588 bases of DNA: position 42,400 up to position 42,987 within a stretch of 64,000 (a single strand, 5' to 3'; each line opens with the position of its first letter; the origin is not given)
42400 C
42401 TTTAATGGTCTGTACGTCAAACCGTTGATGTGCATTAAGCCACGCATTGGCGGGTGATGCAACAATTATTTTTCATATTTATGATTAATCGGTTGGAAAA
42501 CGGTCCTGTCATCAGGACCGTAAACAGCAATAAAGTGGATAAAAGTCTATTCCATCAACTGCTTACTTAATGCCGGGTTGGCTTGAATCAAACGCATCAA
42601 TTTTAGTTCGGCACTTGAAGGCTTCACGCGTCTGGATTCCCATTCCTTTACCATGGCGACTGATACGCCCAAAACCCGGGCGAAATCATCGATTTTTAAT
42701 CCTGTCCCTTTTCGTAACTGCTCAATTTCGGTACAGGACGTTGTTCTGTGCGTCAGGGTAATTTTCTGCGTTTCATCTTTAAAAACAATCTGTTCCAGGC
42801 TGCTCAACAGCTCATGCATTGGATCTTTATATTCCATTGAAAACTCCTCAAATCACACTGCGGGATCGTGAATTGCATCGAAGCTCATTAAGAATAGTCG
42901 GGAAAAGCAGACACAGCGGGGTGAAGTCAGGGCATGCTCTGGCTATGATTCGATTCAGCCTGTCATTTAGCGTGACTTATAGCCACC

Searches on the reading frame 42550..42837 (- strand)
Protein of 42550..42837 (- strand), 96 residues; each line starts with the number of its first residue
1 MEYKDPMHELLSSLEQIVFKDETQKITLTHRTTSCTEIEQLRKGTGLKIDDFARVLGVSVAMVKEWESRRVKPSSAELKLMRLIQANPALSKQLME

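Call 4: search_protein_families(proteins=[window:42550-42837:-], library=ncbifam, max_evalue=1)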
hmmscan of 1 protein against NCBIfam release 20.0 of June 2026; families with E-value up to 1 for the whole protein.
window:42550-42837:- (96 aa): 9 families
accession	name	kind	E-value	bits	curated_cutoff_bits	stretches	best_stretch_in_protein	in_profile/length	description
NF007481.0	PRK10072.1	equivalog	5.3e-57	190.3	110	1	1-96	1-96/96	HTH-type transcriptional regulator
TIGR03830.1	CxxCG_CxxCG_HTH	subfamily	2.8e-11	43.3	61.8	1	30-94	62-126/127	type II TA system antitoxin MqsA family protein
NF041265.1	NadS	equivalog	2.9e-09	37.1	60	1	8-94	5-91/94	NadS family protein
NF040522.1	VC1465_fam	subfamily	0.00027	21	70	1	40-87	3-50/111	VC1465 family Xer recombination activation factor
NF041951.1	phage_RstR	subfamily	0.00028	21.1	80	1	37-79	6-48/108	RstR family transcriptional repressor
NF047542.1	telomere_Tap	equivalog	0.00073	18.4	600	1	35-79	19-63/695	telomere-associated protein Tap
NF007257.0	PRK09706.1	subfamily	0.0061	16.4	101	1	33-84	5-57/135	transcriptional repressor DicA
TIGR03070.1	couple_hipB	subfamily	0.021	14.8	71.65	1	37-67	6-36/58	type II toxin-antitoxin system Y4mF family antitoxin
TIGR00270.2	TIGR00270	equivalog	0.04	13.7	110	1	37-79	79-121/159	multiprotein bridging factor aMBF1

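Call 5: search_solved_structures(query=window:42550-42837:-, max_evalue=1, show_alignments=3)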
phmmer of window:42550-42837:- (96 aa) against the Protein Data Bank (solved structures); distinct sequences matched with E-value up to 1: 12.
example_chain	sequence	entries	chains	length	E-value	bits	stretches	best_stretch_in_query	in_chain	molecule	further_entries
8vd6_A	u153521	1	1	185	0.0046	20.8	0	45-70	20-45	CAP REPEAT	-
5j9i_A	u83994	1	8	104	0.0048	20.7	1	33-91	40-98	Antitoxin igA-2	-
5jaa_A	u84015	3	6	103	0.0057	20.4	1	33-91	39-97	Antitoxin igA-2 | Antitoxin HigA-2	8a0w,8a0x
9tv9_A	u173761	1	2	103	0.012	19.5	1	33-89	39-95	Antitoxin HigA-2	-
1y9q_A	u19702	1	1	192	0.092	16.6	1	34-78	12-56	transcriptional regulator, HTH_3 family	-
6jq1_A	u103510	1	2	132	0.17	15.8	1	38-80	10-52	Transcriptional regulator, XRE family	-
6rnz_A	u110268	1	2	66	0.17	15.7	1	38-80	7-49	HTH-type transcriptional regulator DdrOC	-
8tac_A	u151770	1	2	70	0.27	15.1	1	36-82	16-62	DBP48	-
7t5u_A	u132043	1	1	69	0.44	14.4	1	37-82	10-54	Helix-turn-helix domain-containing protein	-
3fmy_A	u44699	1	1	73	0.47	14.4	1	33-93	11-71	HTH-type transcriptional regulator MQSA (ygiT/b3021)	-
6rmq_A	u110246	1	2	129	0.69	13.8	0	38-79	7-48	HTH-type transcriptional regulator DdrOC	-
6rnx_A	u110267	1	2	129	0.73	13.7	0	38-79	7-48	HTH-type transcriptional regulator DdrOC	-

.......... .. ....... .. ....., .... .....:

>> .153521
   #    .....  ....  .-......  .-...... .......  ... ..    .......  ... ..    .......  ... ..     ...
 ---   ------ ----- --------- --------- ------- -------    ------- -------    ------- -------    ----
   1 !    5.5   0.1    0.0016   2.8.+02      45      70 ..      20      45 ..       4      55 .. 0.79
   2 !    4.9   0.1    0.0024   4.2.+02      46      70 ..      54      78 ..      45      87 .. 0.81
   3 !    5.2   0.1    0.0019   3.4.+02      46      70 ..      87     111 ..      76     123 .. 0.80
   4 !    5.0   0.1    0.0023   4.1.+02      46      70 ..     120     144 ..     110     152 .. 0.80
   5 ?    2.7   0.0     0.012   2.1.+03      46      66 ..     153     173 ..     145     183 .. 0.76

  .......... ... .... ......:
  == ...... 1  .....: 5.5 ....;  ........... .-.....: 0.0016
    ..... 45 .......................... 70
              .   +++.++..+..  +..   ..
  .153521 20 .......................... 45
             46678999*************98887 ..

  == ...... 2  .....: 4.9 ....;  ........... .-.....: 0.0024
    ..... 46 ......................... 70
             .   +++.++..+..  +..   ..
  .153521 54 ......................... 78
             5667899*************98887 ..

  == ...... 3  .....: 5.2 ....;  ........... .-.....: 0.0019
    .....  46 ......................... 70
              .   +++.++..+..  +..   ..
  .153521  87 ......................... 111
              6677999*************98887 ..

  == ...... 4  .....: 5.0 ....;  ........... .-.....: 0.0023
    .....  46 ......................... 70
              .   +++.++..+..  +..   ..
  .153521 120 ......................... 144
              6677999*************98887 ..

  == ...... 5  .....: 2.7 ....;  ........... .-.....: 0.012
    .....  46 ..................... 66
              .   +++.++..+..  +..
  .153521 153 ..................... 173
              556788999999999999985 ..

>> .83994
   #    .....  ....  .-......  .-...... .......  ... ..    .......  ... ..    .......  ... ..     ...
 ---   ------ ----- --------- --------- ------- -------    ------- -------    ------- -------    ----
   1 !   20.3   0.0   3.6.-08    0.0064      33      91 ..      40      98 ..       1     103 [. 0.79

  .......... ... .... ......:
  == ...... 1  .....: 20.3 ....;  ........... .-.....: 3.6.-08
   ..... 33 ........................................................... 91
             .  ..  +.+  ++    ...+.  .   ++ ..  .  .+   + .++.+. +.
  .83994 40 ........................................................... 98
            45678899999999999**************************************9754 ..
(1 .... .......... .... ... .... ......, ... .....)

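Call 8: profile_search(protein=window:42550-42837:-)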
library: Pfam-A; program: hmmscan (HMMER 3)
A. the first sequence (96 residues): domains with independent E <= 10: 8; with E <= 0.001: 3
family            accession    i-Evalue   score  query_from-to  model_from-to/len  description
HTH_3             PF01381.28      8e-06    26.2      38-80          1-43/55  Helix-turn-helix
MqsA_antitoxin    PF15731.11    1.2e-05    25.9      30-92         66-128/131  Antitoxin component of bacterial toxin-antitoxin system, MqsA
HTH_31            PF13560.12    0.00011    22.8      38-80          6-50/64  Helix-turn-helix domain
DUF4248           PF14053.11      0.035    14.6      71-95         18-42/68  Domain of unknown function (DUF4248)
Phage_terminase   PF10668.15      0.049    13.8      44-67         20-43/67  Phage terminase small subunit
DUF1002           PF06207.16       0.14    12.2      18-64         37-82/220  Protein of unknown function (DUF1002)
VD10_N            PF08476.15          1     9.5      17-29         22-34/43  Viral D10 N-terminal
YdaS_toxin        PF15943.11        1.8     8.9      52-76         14-37/65  Bacterial toxin YdaS

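Call 10: find_homologous_proteins(query=window:42550-42837:-, max_evalue=0.001)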
Query window:42550-42837:- (96 aa): 599 proteins with E <= 0.001 among 606 candidates; the best 120 are listed.
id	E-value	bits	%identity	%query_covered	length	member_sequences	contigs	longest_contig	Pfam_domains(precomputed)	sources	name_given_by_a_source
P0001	9.7e-54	197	100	100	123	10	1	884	PF01381.29,PF15731.12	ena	-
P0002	1.5e-53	196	99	100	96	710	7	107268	PF01381.29,PF15731.12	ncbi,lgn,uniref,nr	ncbi:TPA: HTH-type transcriptional regulator [Escherichia coli]|uniref:HTH-type transcriptional regu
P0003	5.2e-51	188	96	100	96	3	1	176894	PF01381.29,PF15731.12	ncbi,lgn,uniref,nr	ncbi:HTH-type transcriptional regulator [Escherichia albertii]|uniref:HTH-type transcriptional regul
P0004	1.8e-50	186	98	100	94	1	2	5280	-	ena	-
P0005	1.1e-49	184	97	100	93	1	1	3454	-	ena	-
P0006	2.8e-48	179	96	100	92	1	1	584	-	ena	-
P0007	4.3e-48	179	96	100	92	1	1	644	PF01381.29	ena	-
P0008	4.6e-47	175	88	100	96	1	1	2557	PF01381.29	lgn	-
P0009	5.0e-47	175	91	100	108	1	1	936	PF01381.29,PF15731.12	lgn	-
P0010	1.2e-46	174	94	100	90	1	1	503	PF01381.29,PF15731.12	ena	-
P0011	2.4e-46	173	100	90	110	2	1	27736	PF01381.29,PF15731.12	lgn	-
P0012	1.6e-45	171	88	100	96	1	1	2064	PF01381.29,PF15731.12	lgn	-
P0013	2.8e-45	170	100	88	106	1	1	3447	PF01381.29,PF15731.12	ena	-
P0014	8.0e-45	168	98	94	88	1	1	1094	-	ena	-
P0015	1.3e-44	168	99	85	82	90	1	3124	PF01381.29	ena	-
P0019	3.8e-42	160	91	100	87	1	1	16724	PF01381.29,PF15731.12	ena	-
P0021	4.1e-41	156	81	100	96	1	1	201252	PF01381.29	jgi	jgi:putative transcriptional regulator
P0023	1.1e-40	155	80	100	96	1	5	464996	PF01381.29,PF13560.13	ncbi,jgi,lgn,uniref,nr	ncbi:MAG TPA: HTH-type transcriptional regulator [Scandinavium sp.]|jgi:putative transcriptional reg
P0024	1.4e-40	155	79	100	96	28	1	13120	PF01381.29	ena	-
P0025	1.6e-40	155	80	100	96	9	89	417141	PF01381.29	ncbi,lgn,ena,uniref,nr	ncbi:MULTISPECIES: HTH-type transcriptional regulator [Citrobacter]|uniref:HTH-type transcriptional 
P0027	4.2e-40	153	80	100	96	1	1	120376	PF01381.29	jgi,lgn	jgi:putative transcriptional regulator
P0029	5.9e-40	153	79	100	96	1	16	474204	PF01381.29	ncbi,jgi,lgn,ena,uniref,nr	ncbi:HTH-type transcriptional regulator [Scandinavium sp. V105_16]|jgi:putative transcriptional regu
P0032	1.1e-39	152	79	100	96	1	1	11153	PF01381.29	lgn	-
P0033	1.2e-39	152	78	100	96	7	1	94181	PF01381.29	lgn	-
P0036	1.8e-39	151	78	100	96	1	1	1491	PF01381.29,PF15731.12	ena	-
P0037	1.9e-39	151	79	100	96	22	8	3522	PF01381.29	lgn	-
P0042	3.1e-39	150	77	100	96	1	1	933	PF01381.29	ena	-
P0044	3.5e-39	150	78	100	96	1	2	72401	PF01381.29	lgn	-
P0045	3.6e-39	150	100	78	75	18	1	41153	PF01381.29,PF15731.12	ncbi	ncbi:HTH-type transcriptional regulator, partial [Escherichia coli]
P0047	4.4e-39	150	77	100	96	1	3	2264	PF01381.29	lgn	-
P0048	5.1e-39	150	77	100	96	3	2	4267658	PF01381.29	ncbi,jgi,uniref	ncbi:HTH-type transcriptional regulator [Dryocola sp. BD586]|jgi:putative transcriptional regulator|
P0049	6.3e-39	150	77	100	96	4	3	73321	PF01381.29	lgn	-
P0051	7.4e-39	149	77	100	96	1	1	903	PF01381.29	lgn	-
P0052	8.0e-39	149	77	100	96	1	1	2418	PF01381.29,PF13560.13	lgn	-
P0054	8.9e-39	149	77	100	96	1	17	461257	PF01381.29,PF13560.13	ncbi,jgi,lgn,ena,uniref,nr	ncbi:HTH-type transcriptional regulator [Scandinavium sp. H11S7]|uniref:HTH-type transcriptional reg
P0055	1.2e-38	149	77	100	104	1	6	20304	PF01381.29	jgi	-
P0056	1.2e-38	149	79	100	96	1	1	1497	PF01381.29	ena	-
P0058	1.2e-38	149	77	100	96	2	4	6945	PF01381.29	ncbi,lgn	-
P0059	1.7e-38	148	76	100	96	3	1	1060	PF01381.29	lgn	-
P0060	1.7e-38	148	76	100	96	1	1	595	PF01381.29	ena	-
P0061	1.7e-38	148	76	100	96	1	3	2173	PF01381.29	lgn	-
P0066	2.4e-38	148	75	100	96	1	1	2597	PF01381.29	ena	-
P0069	3.3e-38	147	75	100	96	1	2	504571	PF01381.29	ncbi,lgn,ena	ncbi:HTH-type transcriptional regulator [Raoultella ornithinolytica]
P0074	5.6e-38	146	74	100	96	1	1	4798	PF01381.29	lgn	-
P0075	5.6e-38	146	75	100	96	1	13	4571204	PF01381.29,PF13560.13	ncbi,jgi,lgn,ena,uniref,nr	ncbi:HTH-type transcriptional regulator [Scandinavium goeteborgense]|jgi:putative transcriptional re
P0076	5.9e-38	146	74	100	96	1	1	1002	PF01381.29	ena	-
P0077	6.4e-38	146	75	100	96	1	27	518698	PF01381.29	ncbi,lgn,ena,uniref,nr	ncbi:TPA: HTH-type transcriptional regulator [Raoultella ornithinolytica]|uniref:HTH-type transcript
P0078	6.4e-38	146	75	100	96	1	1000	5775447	PF01381.29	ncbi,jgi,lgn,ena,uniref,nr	ncbi:transcriptional regulator [Raoultella ornithinolytica]|jgi:putative transcriptional regulator|u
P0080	6.5e-38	146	75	100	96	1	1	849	PF01381.29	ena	-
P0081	7.4e-38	146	75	100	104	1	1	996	PF01381.29,PF13560.13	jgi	-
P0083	8.5e-38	146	75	100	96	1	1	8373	PF01381.29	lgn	-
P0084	8.9e-38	146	75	100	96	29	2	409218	PF01381.29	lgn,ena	-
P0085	8.9e-38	146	75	100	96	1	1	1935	PF01381.29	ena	-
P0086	9.0e-38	146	74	100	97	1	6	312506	PF01381.29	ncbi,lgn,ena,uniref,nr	ncbi:HTH-type transcriptional regulator [Klebsiella indica]|uniref:HTH-type transcriptional regulato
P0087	9.2e-38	146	76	100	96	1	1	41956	PF01381.29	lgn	-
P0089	1.1e-37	146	77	100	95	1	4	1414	PF01381.29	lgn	-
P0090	1.1e-37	146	74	100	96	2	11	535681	PF01381.29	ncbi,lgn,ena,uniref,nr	ncbi:HTH-type transcriptional regulator [Metakosakonia massiliensis]|uniref:Putative transcriptional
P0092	1.2e-37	145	75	100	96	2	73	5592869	PF01381.29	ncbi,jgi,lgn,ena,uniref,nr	ncbi:HTH-type transcriptional regulator [Raoultella ornithinolytica]|uniref:HTH-type transcriptional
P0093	1.2e-37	145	74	100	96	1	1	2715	PF01381.29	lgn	-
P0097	1.4e-37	145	78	100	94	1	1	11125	PF01381.29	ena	-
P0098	1.5e-37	145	74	100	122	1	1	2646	PF01381.29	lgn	-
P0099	1.5e-37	145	74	100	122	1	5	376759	PF01381.29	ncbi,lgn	-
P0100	1.6e-37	145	75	100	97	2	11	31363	PF01381.29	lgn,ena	-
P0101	1.7e-37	145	74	100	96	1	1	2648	PF01381.29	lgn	-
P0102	1.8e-37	145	74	100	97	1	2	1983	PF01381.29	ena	-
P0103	2.1e-37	145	74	100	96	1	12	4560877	PF01381.29,PF13560.13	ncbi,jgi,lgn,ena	ncbi:HTH-type transcriptional regulator [Enterobacter ludwigii]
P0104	2.1e-37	145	74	100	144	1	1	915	PF01381.29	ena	-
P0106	2.3e-37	145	74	100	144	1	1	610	PF01381.29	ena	-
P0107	2.4e-37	144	74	100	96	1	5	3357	PF01381.29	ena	-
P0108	2.4e-37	144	79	98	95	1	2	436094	PF01381.29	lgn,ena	-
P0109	2.7e-37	144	74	100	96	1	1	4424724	PF01381.29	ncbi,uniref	ncbi:HTH-type transcriptional regulator [Dryocola sp. BD613]|uniref:HTH-type transcriptional regulat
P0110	2.8e-37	144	75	99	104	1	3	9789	PF01381.29,PF13560.13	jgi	jgi:putative transcriptional regulator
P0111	2.8e-37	144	75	99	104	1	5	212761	PF01381.29,PF13560.13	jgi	jgi:putative transcriptional regulator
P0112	3.0e-37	144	74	100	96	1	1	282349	PF01381.29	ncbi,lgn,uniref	ncbi:HTH-type transcriptional regulator [Raoultella ornithinolytica]|uniref:HTH-type transcriptional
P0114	3.1e-37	144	73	100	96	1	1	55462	PF01381.29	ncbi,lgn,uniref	ncbi:HTH-type transcriptional regulator [Phytobacter sp. V91]|uniref:HTH-type transcriptional regula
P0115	3.4e-37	144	72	100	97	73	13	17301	PF01381.29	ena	-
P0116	3.6e-37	144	73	100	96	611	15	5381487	PF01381.29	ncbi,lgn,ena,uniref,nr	ncbi:HTH-type transcriptional regulator [Klebsiella pneumoniae]|uniref:HTH-type transcriptional regu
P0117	3.7e-37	144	74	100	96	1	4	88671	PF01381.29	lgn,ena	-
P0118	3.9e-37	144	72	100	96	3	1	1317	PF01381.29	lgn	-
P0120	4.4e-37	144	76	100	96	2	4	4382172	PF01381.29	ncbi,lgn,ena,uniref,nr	ncbi:HTH-type transcriptional regulator [Citrobacter sp. RHB25-C09]|uniref:HTH-type transcriptional 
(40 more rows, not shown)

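Call 29: search_protein_representatives(protein=window:42550-42837:-)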
Query: 96 residues. Proteins with E-value up to 0.001 (for the whole library): 327; up to 1e-10: 30; up to 1e-30: 2. The best 150 are listed.
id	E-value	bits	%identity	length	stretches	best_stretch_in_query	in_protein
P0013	8.9e-46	169.7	99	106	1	12-96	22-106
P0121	1.2e-33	131.0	69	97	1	1-95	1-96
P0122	2.3e-27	111.0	71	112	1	1-77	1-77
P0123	3.5e-27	110.4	38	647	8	38-91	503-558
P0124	1.5e-26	108.4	70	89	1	7-96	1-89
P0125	7.8e-26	106.1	93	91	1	1-57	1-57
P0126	1.1e-25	105.6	80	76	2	37-95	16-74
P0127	3.7e-25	104.0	73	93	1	1-71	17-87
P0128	7.7e-23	96.6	98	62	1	1-49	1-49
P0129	2.3e-22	95.1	67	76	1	1-74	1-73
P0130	2.9e-21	91.5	51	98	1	1-96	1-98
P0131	9.4e-21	89.9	61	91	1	1-87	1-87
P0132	5.3e-20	87.5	58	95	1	1-85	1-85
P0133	3.7e-17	78.5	51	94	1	4-94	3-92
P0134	6.5e-16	74.5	29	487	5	36-81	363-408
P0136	2.7e-15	72.5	47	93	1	1-96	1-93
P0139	2.6e-12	63.0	44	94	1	1-94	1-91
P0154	4.1e-10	56.0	47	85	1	1-85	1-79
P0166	4.5e-09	52.7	41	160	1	8-95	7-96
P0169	5.9e-09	52.3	37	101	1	8-94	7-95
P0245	1.0e-05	42.0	32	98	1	7-94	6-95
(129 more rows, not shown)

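Call 31: find_encoding_contigs(protein=P0130, flank=4000, max_places=4)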
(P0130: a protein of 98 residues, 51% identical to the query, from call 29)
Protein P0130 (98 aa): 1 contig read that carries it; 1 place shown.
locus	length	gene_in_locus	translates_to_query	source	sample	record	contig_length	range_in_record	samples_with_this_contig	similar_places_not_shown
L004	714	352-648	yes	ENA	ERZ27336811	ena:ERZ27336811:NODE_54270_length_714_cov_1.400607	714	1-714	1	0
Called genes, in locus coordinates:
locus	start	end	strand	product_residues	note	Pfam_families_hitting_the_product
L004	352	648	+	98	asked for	PF01381:HTH_3 (weak)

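Call 32: find_encoding_contigs(protein=P0133, flank=4000, max_places=4)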
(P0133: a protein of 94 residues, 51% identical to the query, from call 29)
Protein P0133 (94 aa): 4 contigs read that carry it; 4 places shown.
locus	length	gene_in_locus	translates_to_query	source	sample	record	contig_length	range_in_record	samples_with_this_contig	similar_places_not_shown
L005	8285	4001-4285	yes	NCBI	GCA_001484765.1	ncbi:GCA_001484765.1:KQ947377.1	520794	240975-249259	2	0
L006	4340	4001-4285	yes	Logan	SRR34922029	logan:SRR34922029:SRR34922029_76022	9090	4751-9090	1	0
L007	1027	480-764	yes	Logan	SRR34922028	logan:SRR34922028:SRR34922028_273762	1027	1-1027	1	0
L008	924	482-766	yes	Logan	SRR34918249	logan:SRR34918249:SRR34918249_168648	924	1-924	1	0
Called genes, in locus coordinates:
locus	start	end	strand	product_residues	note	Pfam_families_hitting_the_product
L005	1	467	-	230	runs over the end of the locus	PF00005:ABC_tran, PF02463:SMC_N (faint), PF13304:AAA_21 (faint)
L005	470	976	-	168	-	-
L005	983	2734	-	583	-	PF00245:Alk_phosphatase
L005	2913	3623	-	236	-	PF11254:DUF3053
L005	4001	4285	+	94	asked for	-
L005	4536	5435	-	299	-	PF01832:Glucosaminidase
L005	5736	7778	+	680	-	PF00128:Alpha-amylase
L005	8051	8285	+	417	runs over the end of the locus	PF00155:Aminotran_1_2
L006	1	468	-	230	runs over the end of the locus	PF00005:ABC_tran, PF02463:SMC_N (faint), PF13304:AAA_21 (faint)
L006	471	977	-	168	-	-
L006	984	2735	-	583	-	PF00245:Alk_phosphatase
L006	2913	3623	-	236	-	PF11254:DUF3053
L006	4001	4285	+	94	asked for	-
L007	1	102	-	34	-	?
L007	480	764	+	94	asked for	-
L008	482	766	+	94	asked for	-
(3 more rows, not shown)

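Call 33: find_encoding_contigs(protein=P0136, flank=4000, max_places=3)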
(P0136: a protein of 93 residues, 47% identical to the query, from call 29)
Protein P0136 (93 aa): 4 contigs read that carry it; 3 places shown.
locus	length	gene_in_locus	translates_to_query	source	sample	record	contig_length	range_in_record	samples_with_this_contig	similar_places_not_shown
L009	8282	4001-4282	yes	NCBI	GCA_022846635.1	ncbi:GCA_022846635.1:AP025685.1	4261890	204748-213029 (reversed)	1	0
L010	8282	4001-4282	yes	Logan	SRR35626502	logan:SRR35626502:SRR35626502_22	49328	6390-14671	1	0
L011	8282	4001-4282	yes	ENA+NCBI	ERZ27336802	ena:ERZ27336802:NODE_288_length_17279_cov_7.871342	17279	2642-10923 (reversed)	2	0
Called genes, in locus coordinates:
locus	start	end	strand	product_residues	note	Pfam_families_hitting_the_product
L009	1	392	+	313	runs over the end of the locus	PF00294:PfkB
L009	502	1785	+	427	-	PF00083:Sugar_tr (faint), PF07690:MFS_1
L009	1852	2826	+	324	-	PF00389:2-Hacid_dh, PF02826:2-Hacid_dh_C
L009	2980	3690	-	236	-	PF11254:DUF3053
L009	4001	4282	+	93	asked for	-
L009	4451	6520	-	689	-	PF02092:tRNA_synt_2f, PF05746:DALR_1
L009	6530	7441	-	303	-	PF02091:tRNA-synt_2e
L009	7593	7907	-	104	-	PF13983:YsaB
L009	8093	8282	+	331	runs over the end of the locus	PF01757:Acyl_transf_3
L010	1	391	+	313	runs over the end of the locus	PF00294:PfkB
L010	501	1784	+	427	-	PF00083:Sugar_tr (weak), PF07690:MFS_1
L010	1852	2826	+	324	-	PF00389:2-Hacid_dh, PF02826:2-Hacid_dh_C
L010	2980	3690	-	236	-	PF11254:DUF3053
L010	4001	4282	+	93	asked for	-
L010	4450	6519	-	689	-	PF02092:tRNA_synt_2f, PF05746:DALR_1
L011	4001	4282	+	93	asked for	-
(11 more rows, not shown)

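Call 34: find_encoding_contigs(protein=P0139, flank=4000, max_places=3)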
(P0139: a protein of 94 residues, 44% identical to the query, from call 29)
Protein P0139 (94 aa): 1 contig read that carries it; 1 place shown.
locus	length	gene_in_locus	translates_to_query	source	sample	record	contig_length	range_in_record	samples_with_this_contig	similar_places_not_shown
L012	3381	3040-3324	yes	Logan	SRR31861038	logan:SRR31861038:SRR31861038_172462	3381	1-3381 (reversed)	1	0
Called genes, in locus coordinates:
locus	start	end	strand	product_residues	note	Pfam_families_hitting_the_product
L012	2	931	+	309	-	?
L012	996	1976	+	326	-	PF00389:2-Hacid_dh, PF02826:2-Hacid_dh_C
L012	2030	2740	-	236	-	PF11254:DUF3053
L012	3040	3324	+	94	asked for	-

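Call 35: find_encoding_contigs(protein=P0169, flank=4000, max_places=3)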
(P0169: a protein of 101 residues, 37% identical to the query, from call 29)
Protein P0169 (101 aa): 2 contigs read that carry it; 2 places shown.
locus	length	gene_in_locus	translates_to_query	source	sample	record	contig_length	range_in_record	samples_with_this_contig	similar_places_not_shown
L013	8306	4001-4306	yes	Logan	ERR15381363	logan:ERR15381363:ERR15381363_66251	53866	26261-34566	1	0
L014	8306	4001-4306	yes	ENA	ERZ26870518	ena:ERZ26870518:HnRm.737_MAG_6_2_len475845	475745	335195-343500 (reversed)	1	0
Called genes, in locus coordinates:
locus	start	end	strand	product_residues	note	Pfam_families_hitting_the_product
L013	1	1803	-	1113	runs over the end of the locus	PF00575:S1, PF10150:RNase_E_G, PF20833:RNase_E_G_Thio, PF12111:PNPase_C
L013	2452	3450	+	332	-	PF01479:S4, PF00849:PseudoU_synth_2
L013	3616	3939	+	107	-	PF06296:RelE (weak)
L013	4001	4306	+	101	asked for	PF13560:HTH_31 (faint), PF01381:HTH_3 (faint)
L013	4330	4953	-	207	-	PF02545:Maf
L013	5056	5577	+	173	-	PF02620:YceD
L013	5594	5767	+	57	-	PF01783:Ribosomal_L32p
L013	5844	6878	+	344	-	PF02504:FA_synthesis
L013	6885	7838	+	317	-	PF08545:ACP_syn_III, PF08541:ACP_syn_III_C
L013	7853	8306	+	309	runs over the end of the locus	PF00698:Acyl_transf_1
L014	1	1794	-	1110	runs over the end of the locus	-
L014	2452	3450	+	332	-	PF01479:S4, PF00849:PseudoU_synth_2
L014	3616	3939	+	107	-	PF06296:RelE (weak)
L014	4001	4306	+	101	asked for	PF13560:HTH_31 (faint), PF01381:HTH_3 (faint)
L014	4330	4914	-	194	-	PF02545:Maf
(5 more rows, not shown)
